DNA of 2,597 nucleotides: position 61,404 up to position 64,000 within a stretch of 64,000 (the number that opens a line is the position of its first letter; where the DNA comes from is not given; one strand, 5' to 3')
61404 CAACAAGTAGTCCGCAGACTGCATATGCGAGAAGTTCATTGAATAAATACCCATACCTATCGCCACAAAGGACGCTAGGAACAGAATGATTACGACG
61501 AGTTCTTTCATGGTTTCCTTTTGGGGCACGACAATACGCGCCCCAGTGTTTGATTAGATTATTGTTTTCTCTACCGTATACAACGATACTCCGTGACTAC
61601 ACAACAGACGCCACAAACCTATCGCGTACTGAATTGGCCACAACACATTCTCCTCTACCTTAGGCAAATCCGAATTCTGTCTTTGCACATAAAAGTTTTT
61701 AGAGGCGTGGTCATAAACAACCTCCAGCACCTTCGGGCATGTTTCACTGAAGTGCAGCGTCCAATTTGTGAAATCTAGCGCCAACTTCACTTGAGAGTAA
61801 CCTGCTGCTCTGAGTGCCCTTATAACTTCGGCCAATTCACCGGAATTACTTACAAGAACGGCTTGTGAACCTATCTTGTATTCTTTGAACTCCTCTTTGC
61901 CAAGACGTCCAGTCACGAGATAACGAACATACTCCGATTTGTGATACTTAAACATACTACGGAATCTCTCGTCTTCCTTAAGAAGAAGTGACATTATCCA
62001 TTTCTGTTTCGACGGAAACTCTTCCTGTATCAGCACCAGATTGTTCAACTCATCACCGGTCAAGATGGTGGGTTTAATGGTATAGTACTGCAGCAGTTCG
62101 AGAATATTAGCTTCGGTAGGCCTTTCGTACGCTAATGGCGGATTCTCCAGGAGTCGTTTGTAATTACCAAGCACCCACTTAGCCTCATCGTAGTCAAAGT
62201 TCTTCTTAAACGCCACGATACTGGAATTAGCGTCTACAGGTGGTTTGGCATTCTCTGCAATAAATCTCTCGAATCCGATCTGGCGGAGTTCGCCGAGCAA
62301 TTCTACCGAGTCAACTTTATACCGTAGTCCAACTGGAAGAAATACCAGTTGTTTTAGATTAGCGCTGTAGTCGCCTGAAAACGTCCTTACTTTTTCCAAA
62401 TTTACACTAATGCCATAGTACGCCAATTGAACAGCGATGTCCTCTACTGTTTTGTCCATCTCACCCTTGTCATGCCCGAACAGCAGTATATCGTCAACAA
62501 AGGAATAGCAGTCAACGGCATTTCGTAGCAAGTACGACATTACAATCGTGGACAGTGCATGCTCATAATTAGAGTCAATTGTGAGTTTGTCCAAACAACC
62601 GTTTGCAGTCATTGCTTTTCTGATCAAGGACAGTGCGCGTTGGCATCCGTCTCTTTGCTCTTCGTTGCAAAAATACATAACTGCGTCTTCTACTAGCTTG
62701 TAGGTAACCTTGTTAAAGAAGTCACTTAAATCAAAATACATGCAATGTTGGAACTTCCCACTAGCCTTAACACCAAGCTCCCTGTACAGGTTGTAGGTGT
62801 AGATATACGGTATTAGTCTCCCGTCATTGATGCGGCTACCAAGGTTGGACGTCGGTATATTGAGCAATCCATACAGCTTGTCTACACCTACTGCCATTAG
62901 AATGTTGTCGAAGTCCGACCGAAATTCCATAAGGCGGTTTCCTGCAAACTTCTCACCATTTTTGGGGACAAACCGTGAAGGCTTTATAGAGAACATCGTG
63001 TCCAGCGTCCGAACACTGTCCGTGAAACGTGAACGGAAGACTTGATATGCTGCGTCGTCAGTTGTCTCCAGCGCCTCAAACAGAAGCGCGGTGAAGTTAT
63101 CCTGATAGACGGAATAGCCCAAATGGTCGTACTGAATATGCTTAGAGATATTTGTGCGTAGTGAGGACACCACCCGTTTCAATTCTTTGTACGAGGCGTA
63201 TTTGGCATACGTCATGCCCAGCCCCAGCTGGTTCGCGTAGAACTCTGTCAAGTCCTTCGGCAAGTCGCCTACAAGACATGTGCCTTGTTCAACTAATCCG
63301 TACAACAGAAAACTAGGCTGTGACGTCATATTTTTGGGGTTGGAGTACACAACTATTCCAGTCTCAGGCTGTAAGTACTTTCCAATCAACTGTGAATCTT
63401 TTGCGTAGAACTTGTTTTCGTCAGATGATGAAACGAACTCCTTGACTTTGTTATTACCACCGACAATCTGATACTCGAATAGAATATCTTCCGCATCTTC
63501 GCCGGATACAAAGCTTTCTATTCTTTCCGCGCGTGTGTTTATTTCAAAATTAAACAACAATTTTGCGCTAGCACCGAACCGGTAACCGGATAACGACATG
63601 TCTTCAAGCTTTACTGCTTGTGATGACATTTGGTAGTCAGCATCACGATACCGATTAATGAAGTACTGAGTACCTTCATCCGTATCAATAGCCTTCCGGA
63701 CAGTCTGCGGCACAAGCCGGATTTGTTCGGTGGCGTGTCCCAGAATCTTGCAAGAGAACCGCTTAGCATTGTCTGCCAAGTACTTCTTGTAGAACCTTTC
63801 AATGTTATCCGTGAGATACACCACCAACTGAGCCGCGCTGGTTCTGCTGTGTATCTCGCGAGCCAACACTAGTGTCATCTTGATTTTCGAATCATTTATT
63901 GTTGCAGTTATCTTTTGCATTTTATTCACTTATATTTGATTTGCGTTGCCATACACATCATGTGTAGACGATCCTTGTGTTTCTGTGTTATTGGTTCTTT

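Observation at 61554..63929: Reverse-transcriptase-like 791-aa protein in the replication module, adjacent to the primase-helicase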

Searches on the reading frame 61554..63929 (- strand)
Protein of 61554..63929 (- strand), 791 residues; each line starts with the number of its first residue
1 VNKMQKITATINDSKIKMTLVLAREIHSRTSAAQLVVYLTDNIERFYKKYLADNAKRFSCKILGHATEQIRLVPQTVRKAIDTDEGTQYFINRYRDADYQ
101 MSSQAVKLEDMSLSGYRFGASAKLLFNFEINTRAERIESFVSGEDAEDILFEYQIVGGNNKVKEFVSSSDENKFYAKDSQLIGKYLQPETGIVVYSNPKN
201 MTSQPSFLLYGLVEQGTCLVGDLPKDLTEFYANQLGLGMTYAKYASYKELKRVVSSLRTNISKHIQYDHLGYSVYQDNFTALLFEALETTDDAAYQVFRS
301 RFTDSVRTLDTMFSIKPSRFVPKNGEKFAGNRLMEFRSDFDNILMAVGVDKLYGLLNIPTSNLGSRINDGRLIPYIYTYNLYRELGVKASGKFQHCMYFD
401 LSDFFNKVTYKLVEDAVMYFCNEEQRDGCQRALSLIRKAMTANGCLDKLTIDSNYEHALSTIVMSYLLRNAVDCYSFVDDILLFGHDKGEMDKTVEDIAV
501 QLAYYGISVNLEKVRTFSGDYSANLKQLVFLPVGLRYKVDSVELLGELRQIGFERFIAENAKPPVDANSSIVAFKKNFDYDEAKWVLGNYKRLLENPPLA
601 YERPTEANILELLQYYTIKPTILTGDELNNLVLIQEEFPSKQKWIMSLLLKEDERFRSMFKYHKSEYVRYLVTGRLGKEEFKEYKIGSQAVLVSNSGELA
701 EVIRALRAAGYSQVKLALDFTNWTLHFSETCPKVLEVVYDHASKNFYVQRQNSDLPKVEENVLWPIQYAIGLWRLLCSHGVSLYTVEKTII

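Call 3: search_protein_families(library=pfam, proteins=[window:61554-63929:-], max_evalue=1)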
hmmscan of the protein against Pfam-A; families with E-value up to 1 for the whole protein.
window:61554-63929:- (791 aa): 2 families
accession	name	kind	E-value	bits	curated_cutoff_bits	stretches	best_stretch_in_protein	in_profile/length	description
PF00078.32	RVT_1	-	8.3e-08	32.6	29.6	1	459-546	129-202/205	Reverse transcriptase (RNA-dependent DNA polymerase)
PF24876.1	PA4575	-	0.11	13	27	0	743-782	2-41/113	PA4575-like protein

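Call 4: search_protein_families(library=phrogs, proteins=[window:61554-63929:-], max_evalue=0.01)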
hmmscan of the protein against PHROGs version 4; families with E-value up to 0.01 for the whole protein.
window:61554-63929:- (791 aa): 0 families

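Call 5: search_dna_similar(query=window:61554-63929:-, collection=phages, mode=protein, max_rows=30)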
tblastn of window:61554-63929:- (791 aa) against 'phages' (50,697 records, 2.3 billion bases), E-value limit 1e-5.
No match.

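Call 9: find_homologous_proteins(query=window:61554-63929:-, max_evalue=0.001)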
Query window:61554-63929:- (791 aa): 5 proteins with E <= 0.001 among 8000 candidates.
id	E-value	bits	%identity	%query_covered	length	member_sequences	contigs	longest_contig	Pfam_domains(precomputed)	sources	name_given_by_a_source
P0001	3.2e-120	421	47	60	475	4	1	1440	PF00078.33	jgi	jgi:hypothetical protein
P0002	8.9e-109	383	39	69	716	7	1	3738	PF00078.33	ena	-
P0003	1.8e-107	378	38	67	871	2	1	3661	PF00078.33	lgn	-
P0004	6.4e-86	307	32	95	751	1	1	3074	PF00078.33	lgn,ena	-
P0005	8.1e-81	290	29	93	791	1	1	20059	PF00078.33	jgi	-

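Call 11: find_encoding_contigs(protein=window:61554-63929:-, flank=10000, max_places=6)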
Protein window:61554-63929:- (791 aa): 1 contig read that carries it; 1 place shown.
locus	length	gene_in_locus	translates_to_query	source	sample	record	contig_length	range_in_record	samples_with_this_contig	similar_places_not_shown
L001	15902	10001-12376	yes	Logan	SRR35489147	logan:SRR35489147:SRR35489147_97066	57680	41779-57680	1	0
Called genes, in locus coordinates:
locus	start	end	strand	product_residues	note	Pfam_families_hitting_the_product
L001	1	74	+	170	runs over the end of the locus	-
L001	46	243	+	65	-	-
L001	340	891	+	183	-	-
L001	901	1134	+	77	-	PF21840:DUF6899 (weak)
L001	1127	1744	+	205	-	-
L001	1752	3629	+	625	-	PF00476:DNA_pol_A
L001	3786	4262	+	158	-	-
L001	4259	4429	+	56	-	-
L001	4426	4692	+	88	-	-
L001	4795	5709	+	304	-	PF26125:AcrVA2-like (weak)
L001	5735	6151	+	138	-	-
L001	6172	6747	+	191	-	-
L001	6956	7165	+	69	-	-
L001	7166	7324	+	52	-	-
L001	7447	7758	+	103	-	-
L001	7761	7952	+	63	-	-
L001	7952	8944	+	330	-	PF02739:5_3_exonuc_N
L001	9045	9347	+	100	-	-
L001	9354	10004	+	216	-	PF19835:SegE_GIY-YIG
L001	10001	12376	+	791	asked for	PF00078:RVT_1 (weak)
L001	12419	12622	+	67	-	-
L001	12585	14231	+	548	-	PF13155:Toprim_2, PF13662:Toprim_4 (faint), PF03796:DnaB_C, PF13481:AAA_25 (weak)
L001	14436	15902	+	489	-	?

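Call 12: find_encoding_contigs(protein=P0005, flank=10000, max_places=4)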
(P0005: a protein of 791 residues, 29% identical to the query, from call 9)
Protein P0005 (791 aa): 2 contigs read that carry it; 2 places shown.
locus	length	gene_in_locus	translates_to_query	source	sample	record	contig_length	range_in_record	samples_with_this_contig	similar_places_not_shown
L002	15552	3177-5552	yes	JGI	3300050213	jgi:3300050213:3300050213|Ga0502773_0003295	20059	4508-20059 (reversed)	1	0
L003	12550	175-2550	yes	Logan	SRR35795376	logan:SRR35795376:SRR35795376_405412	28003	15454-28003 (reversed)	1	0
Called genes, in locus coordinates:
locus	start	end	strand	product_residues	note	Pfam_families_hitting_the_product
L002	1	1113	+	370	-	?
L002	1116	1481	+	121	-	-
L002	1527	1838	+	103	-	-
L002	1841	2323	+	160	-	-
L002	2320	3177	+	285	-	PF00156:Pribosyltran (weak)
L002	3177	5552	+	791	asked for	PF00078:RVT_1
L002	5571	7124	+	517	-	PF04095:NAPRTase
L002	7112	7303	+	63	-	-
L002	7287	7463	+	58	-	-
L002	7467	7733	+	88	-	-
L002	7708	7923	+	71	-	-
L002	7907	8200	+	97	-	-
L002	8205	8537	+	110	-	-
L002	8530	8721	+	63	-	-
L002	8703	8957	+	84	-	-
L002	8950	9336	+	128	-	-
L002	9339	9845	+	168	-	PF04218:CENP-B_N (weak)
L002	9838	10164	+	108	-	-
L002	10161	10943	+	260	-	-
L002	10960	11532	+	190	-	-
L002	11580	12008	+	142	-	-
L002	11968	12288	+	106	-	-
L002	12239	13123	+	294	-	-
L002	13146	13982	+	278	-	-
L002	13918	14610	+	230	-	PF00899:ThiF, PF02558:ApbA (weak)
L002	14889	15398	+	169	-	-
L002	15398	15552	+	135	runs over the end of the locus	-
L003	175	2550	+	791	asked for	PF00078:RVT_1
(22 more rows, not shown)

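Call 15: search_protein_families(library=padloc, proteins=[window:61554-63929:-, P0002, P0003, P0004, P0005], max_evalue=1)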
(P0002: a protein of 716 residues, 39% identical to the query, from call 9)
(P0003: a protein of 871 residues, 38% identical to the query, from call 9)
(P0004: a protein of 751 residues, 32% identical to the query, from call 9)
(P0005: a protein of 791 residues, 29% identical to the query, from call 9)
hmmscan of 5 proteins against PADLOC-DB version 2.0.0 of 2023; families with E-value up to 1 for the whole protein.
window:61554-63929:- (791 aa): 12 families
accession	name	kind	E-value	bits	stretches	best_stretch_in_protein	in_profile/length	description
PDLC01607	RT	-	2.1e-07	29.3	1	395-519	43-152/161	"CAS-I,CAS-II,CAS-III,CAS-IV,CAS-V,CAS-VI; acquisition_associated"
PDLC02181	Drt5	-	7e-07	26.8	1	362-519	101-260/493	-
PDLC03783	Drt8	-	7.5e-07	26.8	1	375-518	117-260/493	DRT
PDLC03753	Drt5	-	3.2e-06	24.6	1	362-518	98-253/482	DRT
PDLC03764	RT_UG26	-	6e-06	23.3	1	469-518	211-260/398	DRT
PDLC03785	RT_UG9_large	-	0.00048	16.5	1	379-517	365-501/772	DRT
PDLC03784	Drt3b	-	0.0029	14.5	1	451-519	243-309/604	DRT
PDLC03786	RT_UG9_small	-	0.005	13.7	1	389-527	140-289/541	DRT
PDLC02180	Drt4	-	0.0068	13.3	1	472-515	226-269/532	-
PDLC02940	RT_II-A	-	0.0071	13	1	397-519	278-399/477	-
PDLC03750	RT_UG13b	-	0.008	13.3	1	472-519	243-290/430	DRT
PDLC03760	RT_UG22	-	0.039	11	1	462-518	185-241/476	DRT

P0002 (716 aa): 9 families
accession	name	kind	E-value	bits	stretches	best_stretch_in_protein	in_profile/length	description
PDLC03753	Drt5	-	1e-08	32.8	2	411-452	210-251/482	DRT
PDLC01607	RT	-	1.7e-08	32.8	1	336-450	39-146/161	"CAS-I,CAS-II,CAS-III,CAS-IV,CAS-V,CAS-VI; acquisition_associated"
PDLC02181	Drt5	-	3.2e-08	31.2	2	411-458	215-262/493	-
PDLC03764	RT_UG26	-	1.7e-06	25.1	1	405-452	210-257/398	DRT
PDLC03777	RT_UG38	-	0.0002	19.2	1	340-455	67-189/309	DRT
PDLC03783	Drt8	-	0.00028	18.3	1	318-450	118-255/493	DRT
PDLC03750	RT_UG13b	-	0.0007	16.8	1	401-450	235-284/430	DRT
PDLC01136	RT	-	0.0014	16.1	1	341-451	134-242/263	RT (reverse transcriptase)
PDLC03756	RT_UG19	-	0.074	10.1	1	336-450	147-271/562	DRT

P0003 (871 aa): 13 families
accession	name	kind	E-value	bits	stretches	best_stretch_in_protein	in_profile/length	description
PDLC03783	Drt8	-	4e-10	37.6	1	436-590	120-269/493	DRT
PDLC01607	RT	-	6.3e-10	37.5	1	380-582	2-152/161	"CAS-I,CAS-II,CAS-III,CAS-IV,CAS-V,CAS-VI; acquisition_associated"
PDLC03758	RT_UG20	-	5e-08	30.4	1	435-578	128-266/511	DRT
PDLC03771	RT_UG32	-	6.2e-08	29.7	1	422-585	129-290/521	DRT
PDLC03777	RT_UG38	-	2.4e-07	28.8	1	447-585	58-192/309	DRT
PDLC03753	Drt5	-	3.2e-06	24.6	1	420-587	98-259/482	DRT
PDLC03756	RT_UG19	-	6.3e-06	23.5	1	426-746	120-419/562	DRT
PDLC03759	RT_UG21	-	6.7e-05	19.8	1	434-578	124-263/503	DRT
PDLC03767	RT_UG29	-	0.00024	16.5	1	532-579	761-807/2280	DRT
PDLC01136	RT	-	0.00058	17.4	1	448-577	125-242/263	RT (reverse transcriptase)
PDLC03755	RT_UG18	-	0.00098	16.7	1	449-574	116-242/295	DRT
PDLC02955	RT_X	-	0.0016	15.9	1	455-581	91-209/272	-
PDLC03760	RT_UG22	-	0.0018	15.4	1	516-597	176-257/476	DRT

P0004 (751 aa): 25 families
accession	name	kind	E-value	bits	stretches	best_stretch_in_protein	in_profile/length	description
PDLC03783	Drt8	-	1.3e-08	32.6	1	362-504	119-259/493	DRT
PDLC01607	RT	-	1.3e-07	29.9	1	372-502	35-148/161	"CAS-I,CAS-II,CAS-III,CAS-IV,CAS-V,CAS-VI; acquisition_associated"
PDLC03764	RT_UG26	-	2.6e-06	24.5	1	377-513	127-268/398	DRT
PDLC03775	RT_UG36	-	4.7e-06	23.7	1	372-505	137-268/557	DRT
PDLC03773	RT_UG34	-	1.4e-05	22.2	1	452-514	235-297/512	DRT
PDLC02941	RT_II-A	-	4.5e-05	20.8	1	455-508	177-230/309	-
PDLC03753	Drt5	-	6.4e-05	20.3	2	463-509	212-258/482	DRT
PDLC03774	RT_UG35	-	9.8e-05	18.7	1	458-504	540-585/938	DRT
PDLC02952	RT_VI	-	0.00032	18.1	1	452-507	165-218/279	-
PDLC03739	RT_Ec107-like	-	0.00033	18.1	1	376-507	98-224/307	retron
PDLC02181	Drt5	-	0.00041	17.7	2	463-506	217-260/493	-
PDLC03747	RT_UG10_small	-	0.00058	16.7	1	442-511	580-653/824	DRT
PDLC02938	RT_I-B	-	0.00067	17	1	375-502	89-218/332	-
PDLC03758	RT_UG20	-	0.00081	16.5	1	376-506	143-270/511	DRT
PDLC03769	RT_UG30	-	0.00099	15.7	1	442-501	208-267/493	DRT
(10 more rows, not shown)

P0005 (791 aa): 20 families
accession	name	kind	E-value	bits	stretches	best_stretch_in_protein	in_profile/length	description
PDLC03753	Drt5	-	1.2e-10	39.2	1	367-530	98-258/482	DRT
PDLC03783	Drt8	-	3.8e-10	37.7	1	382-530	119-264/493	DRT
PDLC01607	RT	-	9.4e-10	36.9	1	392-527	36-152/161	"CAS-I,CAS-II,CAS-III,CAS-IV,CAS-V,CAS-VI; acquisition_associated"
PDLC02181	Drt5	-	9.7e-10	36.2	1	366-532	100-265/493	-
PDLC03779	RT_UG4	-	2.2e-08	31.6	1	393-526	110-247/307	DRT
PDLC01136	RT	-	4.6e-08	30.8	1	396-531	126-251/263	RT (reverse transcriptase)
PDLC03759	RT_UG21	-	6.8e-08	29.7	1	381-531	124-271/503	DRT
PDLC03773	RT_UG34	-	1.1e-07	29.2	1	380-531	131-293/512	DRT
PDLC03772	RT_UG33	-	1.1e-07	29.1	1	384-530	119-266/490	DRT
PDLC03756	RT_UG19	-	1.6e-05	22.2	1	379-677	126-403/562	DRT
PDLC03748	Drt6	-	2.2e-05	21.5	1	477-531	205-259/511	DRT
PDLC03776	RT_UG37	-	6.8e-05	19.1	1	400-531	388-523/778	DRT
PDLC02940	RT_II-A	-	0.00013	18.8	1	398-533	274-405/477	-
PDLC03758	RT_UG20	-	0.00017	18.8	1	383-529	129-272/511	DRT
PDLC03755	RT_UG18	-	0.00046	17.8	1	396-544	116-267/295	DRT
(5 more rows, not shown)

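Call 17: search_protein_families(library=ncbifam, proteins=[window:61554-63929:-, P0005, P0003], max_evalue=1)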
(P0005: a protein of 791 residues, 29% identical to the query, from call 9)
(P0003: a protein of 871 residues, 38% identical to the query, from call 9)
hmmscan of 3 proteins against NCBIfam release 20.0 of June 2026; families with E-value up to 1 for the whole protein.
window:61554-63929:- (791 aa): 3 families
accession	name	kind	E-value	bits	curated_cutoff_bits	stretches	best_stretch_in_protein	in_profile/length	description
NF041750.1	Drt5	equivalog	6.4e-07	28.7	550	1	362-516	95-250/484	antiviral reverse transcriptase Drt5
NF041748.1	Drt3b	equivalog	0.01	14.5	350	1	451-518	250-316/647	antiviral reverse transcriptase Drt3b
TIGR03605.1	antibiot_sagB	domain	0.012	15.1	78.4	1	12-76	71-136/173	SagB family peptide dehydrogenase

P0005 (791 aa): 2 families
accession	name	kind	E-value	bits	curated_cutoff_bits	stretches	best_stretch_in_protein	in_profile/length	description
NF041750.1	Drt5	equivalog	1e-09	37.9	550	1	368-529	96-255/484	antiviral reverse transcriptase Drt5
TIGR04416.1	group_II_RT_mat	equivalog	3.9e-09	36.1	300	1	393-550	117-274/353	group II intron reverse transcriptase/maturase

P0003 (871 aa): 2 families
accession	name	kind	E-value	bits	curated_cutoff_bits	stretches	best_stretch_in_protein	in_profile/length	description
TIGR04416.1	group_II_RT_mat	equivalog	4.6e-08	32.6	300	1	447-583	118-255/353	group II intron reverse transcriptase/maturase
NF008191.0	PRK10945.1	subfamily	0.071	13.4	90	0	377-414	26-63/72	hemolysin expression modulator Hha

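Call 18: search_solved_structures(query=A1, max_evalue=1)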
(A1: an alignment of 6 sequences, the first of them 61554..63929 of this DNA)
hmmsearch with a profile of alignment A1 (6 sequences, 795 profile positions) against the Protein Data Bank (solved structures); distinct sequences matched with E-value up to 1: 6.
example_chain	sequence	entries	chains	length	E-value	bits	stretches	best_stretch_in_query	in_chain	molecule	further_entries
8bgj_A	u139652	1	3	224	0.00045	21.8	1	391-521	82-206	RNA-directed DNA polymerase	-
6me0_C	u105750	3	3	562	0.018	16.5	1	471-522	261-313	Maturase reverse transcriptase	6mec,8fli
8r0s_A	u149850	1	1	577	0.022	16.2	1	479-524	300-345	Enzymatic polyprotein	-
7kft_D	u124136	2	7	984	0.11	13.9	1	475-522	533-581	Cas6-RT-Cas1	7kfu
2i6g_A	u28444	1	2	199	0.37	12.2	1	444-470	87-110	Putative methyltransferase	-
6ar1_A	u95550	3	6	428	0.7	11.3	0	393-519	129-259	GsI-IIC RT | Trt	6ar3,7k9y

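Call 19: find_related_loci(query=A1, collection=viral_contigs, flank=10000)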
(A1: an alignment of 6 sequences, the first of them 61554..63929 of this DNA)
Query A1 (791 aa) in viral_contigs; peptide patterns used: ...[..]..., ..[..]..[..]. (x = any residue, [..] = any of these).
101 stretches matched a pattern; 1 encode a relative of the query (tblastn E <= 1e-3); 1 distinct loci.
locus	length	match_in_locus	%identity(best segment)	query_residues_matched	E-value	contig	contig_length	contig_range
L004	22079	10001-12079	39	85-784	2e-140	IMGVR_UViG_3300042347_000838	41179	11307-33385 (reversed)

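Call 20: find_related_loci(query=A1, collection=genome_contigs, flank=10000)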
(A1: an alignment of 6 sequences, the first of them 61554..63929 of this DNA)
Query A1 (791 aa) in genome_contigs; peptide patterns used: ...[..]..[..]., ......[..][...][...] (x = any residue, [..] = any of these).
33 stretches matched a pattern, but none encodes a relative of the query by tblastn (E <= 1e-3).

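Call 21: find_related_loci(query=A1, collection=metagenome_contigs, flank=10000)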
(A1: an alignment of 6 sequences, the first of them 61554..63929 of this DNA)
Query A1 (791 aa) in metagenome_contigs; peptide patterns used: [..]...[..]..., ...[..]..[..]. (x = any residue, [..] = any of these).
157 stretches matched a pattern; 1 encode a relative of the query (tblastn E <= 1e-3); 1 distinct loci.
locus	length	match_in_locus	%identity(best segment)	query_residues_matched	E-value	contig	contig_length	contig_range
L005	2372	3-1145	39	393-767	9e-77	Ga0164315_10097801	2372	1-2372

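Call 23: search_protein_families(library=pfam, proteins=[L004:6917-9268:+, L004:9265-9681:+, L004:9845-12100:+, L004:12097-12603:+, L004:13483-14040:+, L004:14285-15064:+, L004:15124-17091:+, L004:20922-21977:+, L004:6064-6543:+, L004:18639-19244:+], max_evalue=0.001)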
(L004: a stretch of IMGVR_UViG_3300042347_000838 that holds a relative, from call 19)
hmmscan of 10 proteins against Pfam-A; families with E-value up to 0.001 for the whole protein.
L004:6917-9268:+ (783 aa): 1 family
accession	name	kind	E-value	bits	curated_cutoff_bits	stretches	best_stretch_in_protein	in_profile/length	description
PF00940.24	RNA_pol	-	1.1e-63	216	22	1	304-762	1-372/448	DNA-dependent RNA polymerase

L004:9265-9681:+ (138 aa): 0 families

L004:9845-12100:+ (751 aa): 1 family
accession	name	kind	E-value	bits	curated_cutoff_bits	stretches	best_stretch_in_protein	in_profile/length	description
PF00078.32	RVT_1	-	3.2e-09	37.2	29.6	1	361-487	65-192/205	Reverse transcriptase (RNA-dependent DNA polymerase)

L004:12097-12603:+ (168 aa): 0 families

L004:13483-14040:+ (185 aa): 0 families

L004:14285-15064:+ (259 aa): 1 family
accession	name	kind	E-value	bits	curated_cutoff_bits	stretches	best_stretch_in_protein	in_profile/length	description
PF18909.5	dGTP_diPhyd_N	-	2.2e-21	76.1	27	1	147-243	4-99/99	dATP/dGTP diphosphohydrolase, N-terminal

L004:15124-17091:+ (655 aa): 2 families
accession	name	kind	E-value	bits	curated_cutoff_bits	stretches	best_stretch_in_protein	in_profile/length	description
PF00476.26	DNA_pol_A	-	3.9e-10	39.6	34.3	1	475-653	198-381/381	DNA polymerase family A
PF13482.12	RNase_H_2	-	0.0006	20.2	22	0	4-83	2-93/165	RNase_H superfamily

L004:20922-21977:+ (351 aa): 2 families
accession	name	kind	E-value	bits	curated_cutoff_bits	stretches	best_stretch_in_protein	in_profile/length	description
PF02739.22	5_3_exonuc_N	-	5.9e-14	52.6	34.3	1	47-161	31-146/164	5'-3' exonuclease, N-terminal resolvase-like domain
PF01367.25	5_3_exonuc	-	7.5e-07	30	40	1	180-209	11-40/97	5'-3' exonuclease, C-terminal SAM fold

L004:6064-6543:+ (159 aa): 0 families

L004:18639-19244:+ (201 aa): 1 family
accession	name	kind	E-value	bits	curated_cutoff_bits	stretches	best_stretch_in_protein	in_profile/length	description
PF14528.11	LAGLIDADG_3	-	8.7e-06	26.3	22.5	0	112-133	2-23/82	LAGLIDADG-like domain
